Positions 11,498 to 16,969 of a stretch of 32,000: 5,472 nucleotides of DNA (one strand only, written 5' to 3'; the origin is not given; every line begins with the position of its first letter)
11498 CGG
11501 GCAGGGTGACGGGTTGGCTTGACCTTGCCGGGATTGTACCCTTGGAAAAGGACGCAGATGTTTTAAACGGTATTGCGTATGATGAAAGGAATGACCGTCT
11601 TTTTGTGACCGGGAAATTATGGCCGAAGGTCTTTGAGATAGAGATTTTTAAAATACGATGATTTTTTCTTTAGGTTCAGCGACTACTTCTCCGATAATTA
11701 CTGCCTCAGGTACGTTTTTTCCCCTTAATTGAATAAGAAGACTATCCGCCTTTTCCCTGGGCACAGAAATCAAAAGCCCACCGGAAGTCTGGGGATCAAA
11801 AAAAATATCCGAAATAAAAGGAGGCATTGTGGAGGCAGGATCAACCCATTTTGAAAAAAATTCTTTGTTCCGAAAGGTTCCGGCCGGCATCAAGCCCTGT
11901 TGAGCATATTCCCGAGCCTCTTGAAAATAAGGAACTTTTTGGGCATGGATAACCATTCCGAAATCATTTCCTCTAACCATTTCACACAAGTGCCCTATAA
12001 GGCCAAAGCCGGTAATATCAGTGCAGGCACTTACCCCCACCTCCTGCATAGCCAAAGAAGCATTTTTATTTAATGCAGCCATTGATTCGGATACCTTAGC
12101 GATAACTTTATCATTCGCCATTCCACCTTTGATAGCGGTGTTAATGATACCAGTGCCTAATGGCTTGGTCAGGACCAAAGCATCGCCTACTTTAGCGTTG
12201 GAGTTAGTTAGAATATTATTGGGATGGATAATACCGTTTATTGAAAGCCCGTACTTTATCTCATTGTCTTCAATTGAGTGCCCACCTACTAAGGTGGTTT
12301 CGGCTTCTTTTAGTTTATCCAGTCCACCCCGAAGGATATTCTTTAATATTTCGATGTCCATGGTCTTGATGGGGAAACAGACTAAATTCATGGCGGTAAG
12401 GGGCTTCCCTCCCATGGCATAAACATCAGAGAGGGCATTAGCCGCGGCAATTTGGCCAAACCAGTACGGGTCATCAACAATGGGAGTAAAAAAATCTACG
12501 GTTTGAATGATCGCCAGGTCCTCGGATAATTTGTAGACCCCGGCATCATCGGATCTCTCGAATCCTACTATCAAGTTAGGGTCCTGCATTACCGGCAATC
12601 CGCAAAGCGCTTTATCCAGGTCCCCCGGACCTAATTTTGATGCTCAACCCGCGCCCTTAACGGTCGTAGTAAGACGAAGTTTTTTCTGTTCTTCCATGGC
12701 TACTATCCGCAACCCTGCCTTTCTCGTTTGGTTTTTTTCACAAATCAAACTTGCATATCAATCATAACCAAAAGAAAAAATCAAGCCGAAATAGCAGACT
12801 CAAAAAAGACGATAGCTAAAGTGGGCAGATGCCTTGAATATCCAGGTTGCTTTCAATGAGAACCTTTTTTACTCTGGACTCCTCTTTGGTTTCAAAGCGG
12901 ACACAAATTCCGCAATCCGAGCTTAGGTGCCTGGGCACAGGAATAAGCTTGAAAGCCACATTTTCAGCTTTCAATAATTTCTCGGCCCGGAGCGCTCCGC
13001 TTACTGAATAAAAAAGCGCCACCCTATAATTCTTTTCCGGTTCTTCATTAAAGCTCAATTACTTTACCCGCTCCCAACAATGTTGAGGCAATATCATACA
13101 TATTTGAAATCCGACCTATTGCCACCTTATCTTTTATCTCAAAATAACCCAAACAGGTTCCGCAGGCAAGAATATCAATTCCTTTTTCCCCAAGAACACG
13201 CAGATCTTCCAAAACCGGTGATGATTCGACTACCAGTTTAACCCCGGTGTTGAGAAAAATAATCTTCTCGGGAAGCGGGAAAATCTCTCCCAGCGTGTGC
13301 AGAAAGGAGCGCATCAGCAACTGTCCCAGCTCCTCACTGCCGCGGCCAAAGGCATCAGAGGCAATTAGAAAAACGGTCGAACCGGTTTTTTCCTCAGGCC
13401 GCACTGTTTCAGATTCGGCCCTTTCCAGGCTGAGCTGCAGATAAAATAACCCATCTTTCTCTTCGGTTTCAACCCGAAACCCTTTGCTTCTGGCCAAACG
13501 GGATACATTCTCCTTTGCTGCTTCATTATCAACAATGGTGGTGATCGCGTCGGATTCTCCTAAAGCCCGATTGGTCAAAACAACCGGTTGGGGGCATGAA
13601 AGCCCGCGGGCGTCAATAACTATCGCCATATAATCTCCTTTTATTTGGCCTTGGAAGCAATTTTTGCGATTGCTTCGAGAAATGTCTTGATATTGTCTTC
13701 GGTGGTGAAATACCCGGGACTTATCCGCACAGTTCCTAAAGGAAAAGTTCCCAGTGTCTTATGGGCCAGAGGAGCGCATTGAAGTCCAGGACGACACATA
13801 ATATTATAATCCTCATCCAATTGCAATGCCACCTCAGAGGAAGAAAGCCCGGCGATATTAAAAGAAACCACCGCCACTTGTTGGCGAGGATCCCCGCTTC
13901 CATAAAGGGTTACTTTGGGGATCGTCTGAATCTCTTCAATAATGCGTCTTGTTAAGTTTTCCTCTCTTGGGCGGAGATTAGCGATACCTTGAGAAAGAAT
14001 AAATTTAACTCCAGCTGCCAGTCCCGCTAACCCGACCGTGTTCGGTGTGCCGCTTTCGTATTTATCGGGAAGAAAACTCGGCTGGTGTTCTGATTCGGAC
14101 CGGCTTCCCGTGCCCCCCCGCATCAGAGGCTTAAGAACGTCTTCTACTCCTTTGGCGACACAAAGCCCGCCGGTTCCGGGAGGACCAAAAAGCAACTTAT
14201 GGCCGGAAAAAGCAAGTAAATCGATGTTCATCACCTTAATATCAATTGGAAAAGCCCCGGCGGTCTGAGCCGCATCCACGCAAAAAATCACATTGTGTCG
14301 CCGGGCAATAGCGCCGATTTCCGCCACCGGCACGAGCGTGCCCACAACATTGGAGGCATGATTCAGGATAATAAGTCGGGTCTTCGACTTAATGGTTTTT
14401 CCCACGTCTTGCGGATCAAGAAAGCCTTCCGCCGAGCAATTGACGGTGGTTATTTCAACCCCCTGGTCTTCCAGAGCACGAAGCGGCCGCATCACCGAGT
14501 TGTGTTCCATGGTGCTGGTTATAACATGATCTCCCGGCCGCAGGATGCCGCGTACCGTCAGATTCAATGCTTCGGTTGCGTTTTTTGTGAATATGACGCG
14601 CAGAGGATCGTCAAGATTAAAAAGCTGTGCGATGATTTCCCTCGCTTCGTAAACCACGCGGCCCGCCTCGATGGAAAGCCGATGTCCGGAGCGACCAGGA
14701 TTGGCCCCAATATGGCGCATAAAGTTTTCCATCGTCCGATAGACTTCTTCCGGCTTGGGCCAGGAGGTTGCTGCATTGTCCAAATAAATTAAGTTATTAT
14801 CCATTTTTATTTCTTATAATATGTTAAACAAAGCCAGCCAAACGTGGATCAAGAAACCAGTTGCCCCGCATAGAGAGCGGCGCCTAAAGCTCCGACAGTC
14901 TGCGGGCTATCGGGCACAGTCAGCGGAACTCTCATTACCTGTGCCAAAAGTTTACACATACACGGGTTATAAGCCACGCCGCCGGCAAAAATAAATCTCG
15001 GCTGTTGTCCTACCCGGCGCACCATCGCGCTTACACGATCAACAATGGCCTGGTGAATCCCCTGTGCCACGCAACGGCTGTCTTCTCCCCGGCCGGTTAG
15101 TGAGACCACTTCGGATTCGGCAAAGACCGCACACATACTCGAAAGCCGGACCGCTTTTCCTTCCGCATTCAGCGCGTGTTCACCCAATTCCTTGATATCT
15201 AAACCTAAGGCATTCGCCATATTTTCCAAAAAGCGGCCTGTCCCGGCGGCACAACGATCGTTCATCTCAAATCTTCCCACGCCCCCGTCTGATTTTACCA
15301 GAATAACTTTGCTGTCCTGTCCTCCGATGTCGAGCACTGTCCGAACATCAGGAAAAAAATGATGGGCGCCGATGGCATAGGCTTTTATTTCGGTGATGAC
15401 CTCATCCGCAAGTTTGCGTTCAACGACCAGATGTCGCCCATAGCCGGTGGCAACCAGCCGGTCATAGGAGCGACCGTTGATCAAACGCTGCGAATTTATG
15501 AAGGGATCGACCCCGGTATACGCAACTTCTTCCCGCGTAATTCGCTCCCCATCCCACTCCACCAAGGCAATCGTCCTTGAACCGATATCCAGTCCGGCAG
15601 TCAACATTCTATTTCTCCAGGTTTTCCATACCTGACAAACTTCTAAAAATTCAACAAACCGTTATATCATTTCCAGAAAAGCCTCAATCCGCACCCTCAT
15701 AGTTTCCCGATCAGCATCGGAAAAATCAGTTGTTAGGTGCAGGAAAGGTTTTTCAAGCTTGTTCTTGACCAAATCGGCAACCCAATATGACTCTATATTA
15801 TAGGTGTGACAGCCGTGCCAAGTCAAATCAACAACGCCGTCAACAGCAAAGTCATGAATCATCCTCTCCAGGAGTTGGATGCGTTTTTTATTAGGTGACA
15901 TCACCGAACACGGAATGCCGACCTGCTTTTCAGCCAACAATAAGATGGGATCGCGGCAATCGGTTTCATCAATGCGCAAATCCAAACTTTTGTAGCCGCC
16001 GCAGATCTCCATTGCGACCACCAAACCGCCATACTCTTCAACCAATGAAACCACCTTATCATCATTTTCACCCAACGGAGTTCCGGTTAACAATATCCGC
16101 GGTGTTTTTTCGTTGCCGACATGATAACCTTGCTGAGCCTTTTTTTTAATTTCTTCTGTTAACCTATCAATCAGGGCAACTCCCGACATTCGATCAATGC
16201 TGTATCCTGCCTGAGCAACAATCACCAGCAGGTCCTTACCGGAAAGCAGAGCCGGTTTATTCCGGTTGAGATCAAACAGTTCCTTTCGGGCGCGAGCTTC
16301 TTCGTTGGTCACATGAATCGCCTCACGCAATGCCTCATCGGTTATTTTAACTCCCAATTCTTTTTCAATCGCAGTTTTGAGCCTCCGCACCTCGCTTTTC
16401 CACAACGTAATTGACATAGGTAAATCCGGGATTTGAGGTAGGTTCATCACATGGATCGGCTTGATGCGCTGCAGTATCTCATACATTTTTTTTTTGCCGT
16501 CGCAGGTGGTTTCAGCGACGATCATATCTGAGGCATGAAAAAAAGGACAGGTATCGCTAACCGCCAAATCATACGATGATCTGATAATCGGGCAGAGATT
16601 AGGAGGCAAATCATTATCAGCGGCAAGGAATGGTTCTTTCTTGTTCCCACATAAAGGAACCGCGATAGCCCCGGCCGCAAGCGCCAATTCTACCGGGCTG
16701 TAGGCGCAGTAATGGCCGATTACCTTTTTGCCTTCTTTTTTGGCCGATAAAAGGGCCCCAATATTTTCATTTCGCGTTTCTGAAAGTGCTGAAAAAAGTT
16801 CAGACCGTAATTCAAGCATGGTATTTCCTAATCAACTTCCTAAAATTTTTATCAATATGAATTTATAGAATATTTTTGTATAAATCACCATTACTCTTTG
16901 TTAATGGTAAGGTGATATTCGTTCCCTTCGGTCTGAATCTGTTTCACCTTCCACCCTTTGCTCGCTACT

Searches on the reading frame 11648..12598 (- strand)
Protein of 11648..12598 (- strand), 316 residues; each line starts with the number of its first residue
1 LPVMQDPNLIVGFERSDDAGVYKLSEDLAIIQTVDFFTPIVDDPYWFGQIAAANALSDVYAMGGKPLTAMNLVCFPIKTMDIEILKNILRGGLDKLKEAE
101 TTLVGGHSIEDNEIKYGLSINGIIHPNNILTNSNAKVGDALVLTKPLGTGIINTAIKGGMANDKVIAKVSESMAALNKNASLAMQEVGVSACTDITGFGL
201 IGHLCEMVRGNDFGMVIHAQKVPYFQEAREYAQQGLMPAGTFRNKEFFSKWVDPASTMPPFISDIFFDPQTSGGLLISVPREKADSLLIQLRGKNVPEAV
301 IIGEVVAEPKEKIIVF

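Call 23: search_protein_families(library=pfam, proteins=[window:11648-12598:-], max_evalue=0.001)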
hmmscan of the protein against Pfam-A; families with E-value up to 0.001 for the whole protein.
window:11648-12598:- (316 aa): 2 families
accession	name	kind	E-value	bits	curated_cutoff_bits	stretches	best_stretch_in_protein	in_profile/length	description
PF00586.29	AIRS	-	1.4e-26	93.5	24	1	17-124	2-112/112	AIR synthase related protein, N-terminal domain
PF02769.27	AIRS_C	-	4e-24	86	23.1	1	136-315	1-155/156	AIR synthase related protein, C-terminal domain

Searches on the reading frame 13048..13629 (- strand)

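Call 24: search_protein_families(library=pfam, proteins=[window:13048-13629:-], max_evalue=0.001)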
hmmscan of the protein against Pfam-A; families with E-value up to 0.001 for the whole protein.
window:13048-13629:- (193 aa): 2 families
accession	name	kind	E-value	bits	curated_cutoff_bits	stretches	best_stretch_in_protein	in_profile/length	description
PF01206.22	TusA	-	1.7e-14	53.9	28.6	1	4-62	2-64/70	Sulfurtransferase TusA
PF02635.20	DsrE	-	0.00079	20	22.7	0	123-191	36-114/116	DsrE/DsrF-like family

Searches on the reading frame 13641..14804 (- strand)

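Call 23: search_protein_families(library=pfam, proteins=[window:13641-14804:-], max_evalue=0.001)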
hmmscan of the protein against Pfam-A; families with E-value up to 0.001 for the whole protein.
window:13641-14804:- (387 aa): 5 families
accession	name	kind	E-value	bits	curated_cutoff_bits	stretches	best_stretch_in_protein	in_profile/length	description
PF00266.25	Aminotran_5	-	1.5e-92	310.9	21.5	1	6-375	1-371/371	Aminotransferase class-V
PF00155.27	Aminotran_1_2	-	8.5e-11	42.1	19.7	1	49-185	42-193/361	Aminotransferase class I and II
PF01041.23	DegT_DnrJ_EryC1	-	1.3e-10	41.5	19.8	1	70-216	42-185/360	DegT/DnrJ/EryC1/StrS aminotransferase family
PF01053.26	Cys_Met_Meta_PP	-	2.6e-10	39.9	27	1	64-226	64-221/381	Cys/Met metabolism PLP-dependent enzyme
PF01212.27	Beta_elim_lyase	-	6.9e-09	35.9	27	1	49-207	32-203/288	Beta-eliminating lyase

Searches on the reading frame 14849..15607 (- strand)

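Call 24: search_protein_families(library=pfam, proteins=[window:14849-15607:-], max_evalue=0.001)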
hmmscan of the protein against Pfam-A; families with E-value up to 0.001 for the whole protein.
window:14849-15607:- (252 aa): 2 families
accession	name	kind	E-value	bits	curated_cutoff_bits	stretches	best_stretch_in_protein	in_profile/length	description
PF01869.26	BcrAD_BadFG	-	5.6e-48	164.2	31.5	1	51-247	67-271/271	BadF/BadG/BcrA/BcrD ATPase family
PF02782.22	FGGY_C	-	5.8e-08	33.2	27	1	174-247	121-194/198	FGGY family of carbohydrate kinases, C-terminal domain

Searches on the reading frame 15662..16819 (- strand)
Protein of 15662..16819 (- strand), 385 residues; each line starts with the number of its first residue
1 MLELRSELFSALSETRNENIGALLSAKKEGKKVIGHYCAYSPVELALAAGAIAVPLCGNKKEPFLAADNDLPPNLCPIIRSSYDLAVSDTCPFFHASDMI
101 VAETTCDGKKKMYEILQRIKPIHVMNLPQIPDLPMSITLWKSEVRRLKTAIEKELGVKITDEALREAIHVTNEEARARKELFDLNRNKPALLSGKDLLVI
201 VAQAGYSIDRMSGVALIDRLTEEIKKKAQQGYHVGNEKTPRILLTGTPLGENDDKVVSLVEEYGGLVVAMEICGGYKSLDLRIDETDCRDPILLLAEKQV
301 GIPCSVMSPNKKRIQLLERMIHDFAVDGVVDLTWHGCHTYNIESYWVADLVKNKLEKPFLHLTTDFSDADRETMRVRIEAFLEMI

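Call 24: search_protein_families(library=pfam, proteins=[window:15662-16819:-], max_evalue=0.001)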
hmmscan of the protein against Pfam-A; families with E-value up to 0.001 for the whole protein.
window:15662-16819:- (385 aa): 1 family
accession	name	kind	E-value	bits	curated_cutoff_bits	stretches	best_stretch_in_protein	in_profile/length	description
PF06050.19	HGD-D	-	1.1e-104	351.1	28.4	1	38-385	1-342/342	2-hydroxyglutaryl-CoA dehydratase, D-component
